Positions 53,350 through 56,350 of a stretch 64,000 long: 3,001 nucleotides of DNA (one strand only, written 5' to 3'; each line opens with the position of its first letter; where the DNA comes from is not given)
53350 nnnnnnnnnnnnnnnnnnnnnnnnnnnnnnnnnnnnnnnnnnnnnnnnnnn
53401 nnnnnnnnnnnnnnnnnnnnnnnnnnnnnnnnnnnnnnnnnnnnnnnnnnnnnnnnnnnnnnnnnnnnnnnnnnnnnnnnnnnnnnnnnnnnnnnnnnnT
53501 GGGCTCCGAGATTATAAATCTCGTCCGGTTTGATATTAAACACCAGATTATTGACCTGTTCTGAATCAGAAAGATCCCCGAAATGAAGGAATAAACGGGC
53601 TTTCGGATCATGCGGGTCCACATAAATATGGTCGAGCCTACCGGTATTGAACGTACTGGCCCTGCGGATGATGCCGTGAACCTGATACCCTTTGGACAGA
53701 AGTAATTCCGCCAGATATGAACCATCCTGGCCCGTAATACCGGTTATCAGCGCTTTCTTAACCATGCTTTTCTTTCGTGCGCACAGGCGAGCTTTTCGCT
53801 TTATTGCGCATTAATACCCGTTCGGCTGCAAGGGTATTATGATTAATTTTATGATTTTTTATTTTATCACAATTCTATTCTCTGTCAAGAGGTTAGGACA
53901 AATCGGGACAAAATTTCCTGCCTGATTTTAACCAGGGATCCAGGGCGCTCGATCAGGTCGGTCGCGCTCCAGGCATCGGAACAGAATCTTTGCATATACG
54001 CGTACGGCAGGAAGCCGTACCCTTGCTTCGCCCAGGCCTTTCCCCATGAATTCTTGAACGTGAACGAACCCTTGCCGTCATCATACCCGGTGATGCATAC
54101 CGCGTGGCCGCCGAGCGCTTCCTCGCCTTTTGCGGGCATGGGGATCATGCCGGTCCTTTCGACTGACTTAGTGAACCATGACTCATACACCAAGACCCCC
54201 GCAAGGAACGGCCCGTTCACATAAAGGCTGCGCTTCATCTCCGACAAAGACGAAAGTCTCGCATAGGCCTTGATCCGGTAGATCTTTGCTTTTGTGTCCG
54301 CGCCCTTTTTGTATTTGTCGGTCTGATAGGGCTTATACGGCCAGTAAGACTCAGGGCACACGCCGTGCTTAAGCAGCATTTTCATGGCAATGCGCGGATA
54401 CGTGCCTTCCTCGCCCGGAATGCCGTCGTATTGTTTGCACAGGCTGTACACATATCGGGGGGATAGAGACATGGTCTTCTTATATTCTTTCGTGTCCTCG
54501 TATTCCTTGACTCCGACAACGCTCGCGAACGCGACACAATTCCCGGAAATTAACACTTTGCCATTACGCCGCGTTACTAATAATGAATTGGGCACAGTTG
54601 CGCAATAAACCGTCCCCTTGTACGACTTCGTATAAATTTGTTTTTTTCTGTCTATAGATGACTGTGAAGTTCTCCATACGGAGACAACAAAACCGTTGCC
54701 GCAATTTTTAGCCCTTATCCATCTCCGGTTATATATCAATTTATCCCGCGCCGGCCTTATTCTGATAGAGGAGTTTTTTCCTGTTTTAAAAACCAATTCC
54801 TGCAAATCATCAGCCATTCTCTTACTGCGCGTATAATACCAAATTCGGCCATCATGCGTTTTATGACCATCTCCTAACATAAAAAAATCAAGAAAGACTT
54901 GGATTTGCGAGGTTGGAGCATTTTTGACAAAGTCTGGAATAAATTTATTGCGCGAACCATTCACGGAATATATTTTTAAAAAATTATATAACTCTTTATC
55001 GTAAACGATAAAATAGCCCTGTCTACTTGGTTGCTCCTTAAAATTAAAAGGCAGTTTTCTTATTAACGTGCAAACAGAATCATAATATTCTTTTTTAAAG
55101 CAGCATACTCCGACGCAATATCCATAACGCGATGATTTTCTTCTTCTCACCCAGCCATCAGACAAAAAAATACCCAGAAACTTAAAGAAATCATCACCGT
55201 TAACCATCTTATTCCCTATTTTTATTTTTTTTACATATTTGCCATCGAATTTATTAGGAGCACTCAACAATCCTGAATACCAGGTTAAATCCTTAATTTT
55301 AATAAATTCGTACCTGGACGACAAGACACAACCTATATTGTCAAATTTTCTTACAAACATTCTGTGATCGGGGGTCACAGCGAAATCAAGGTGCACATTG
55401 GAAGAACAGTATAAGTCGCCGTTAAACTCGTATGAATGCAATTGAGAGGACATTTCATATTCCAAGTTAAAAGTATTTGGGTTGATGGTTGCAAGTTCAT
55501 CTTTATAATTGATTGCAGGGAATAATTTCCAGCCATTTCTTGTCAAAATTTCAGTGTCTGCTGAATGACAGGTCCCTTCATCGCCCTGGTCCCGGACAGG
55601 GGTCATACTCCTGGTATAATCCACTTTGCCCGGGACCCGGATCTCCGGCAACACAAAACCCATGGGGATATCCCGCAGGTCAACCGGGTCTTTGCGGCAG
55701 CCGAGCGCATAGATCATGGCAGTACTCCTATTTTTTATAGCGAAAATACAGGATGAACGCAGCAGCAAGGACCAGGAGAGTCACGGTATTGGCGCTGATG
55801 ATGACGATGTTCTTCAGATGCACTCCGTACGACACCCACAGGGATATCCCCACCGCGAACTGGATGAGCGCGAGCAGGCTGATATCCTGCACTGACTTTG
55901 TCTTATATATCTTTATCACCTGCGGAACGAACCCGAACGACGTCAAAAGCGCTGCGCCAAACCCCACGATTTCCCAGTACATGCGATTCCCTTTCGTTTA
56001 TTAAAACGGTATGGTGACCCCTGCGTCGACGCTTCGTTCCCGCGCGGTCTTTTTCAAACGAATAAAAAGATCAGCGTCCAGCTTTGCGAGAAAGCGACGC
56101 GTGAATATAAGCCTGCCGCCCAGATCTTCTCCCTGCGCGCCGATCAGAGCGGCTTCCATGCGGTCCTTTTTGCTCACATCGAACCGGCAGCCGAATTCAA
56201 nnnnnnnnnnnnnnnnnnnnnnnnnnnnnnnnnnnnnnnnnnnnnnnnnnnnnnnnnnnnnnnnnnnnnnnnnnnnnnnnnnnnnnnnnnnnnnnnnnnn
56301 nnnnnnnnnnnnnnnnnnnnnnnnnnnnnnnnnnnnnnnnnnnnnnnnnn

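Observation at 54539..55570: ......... intein inserted exactly at the catalytic cysteine of a papain-family (C1) peptidase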

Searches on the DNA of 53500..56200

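Call 72: search_rna_families(source=window, start=53500, end=56200, threshold=evalue, max_evalue=1)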
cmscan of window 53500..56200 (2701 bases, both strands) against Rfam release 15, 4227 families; matches with E-value up to 1: 0.
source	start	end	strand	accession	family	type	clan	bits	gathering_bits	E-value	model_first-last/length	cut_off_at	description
